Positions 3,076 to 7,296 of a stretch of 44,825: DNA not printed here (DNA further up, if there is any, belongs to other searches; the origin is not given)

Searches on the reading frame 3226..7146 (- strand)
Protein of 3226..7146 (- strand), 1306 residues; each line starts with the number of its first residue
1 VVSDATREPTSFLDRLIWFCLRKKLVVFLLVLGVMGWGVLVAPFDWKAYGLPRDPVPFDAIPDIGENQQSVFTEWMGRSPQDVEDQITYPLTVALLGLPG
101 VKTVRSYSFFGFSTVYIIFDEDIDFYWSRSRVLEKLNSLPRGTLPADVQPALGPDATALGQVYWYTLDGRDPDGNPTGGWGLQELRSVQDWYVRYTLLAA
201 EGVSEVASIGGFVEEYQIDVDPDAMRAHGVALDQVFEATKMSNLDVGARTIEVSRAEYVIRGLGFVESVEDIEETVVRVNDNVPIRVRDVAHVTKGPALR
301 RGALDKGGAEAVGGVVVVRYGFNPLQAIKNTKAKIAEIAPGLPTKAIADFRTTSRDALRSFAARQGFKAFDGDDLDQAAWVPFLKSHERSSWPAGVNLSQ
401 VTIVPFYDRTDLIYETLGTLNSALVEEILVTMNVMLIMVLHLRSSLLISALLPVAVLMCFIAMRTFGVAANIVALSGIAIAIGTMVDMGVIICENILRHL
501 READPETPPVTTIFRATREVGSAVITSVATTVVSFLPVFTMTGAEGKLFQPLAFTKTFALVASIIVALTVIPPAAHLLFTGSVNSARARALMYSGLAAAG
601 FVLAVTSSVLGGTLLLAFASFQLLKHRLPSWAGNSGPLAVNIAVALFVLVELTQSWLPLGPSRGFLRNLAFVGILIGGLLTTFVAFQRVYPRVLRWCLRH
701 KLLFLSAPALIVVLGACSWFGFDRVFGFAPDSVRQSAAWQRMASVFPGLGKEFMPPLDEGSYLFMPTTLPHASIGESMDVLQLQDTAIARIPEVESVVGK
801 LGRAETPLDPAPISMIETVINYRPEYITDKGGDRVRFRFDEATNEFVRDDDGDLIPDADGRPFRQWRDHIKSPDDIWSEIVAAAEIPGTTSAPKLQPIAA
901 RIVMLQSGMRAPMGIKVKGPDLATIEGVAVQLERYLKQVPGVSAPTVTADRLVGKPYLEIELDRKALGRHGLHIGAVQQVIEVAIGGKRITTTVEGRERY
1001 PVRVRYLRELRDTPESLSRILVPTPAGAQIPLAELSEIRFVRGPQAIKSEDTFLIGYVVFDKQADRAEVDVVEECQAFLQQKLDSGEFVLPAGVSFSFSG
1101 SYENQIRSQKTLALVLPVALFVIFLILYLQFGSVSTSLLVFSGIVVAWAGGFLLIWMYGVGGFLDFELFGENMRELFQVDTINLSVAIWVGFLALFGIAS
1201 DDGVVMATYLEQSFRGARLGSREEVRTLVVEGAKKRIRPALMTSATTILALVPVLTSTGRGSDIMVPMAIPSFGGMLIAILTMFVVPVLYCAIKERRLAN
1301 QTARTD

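Call 51: search_protein_families(library=pfam, proteins=[window:3226-7146:-], max_evalue=0.001)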
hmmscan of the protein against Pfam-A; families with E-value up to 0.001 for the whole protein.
window:3226-7146:- (1306 aa): 1 family
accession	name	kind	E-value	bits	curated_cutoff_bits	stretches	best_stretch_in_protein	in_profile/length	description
PF00873.25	ACR_tran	-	7.6e-167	557.3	28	5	19-345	4-313/1021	AcrB/AcrD/AcrF family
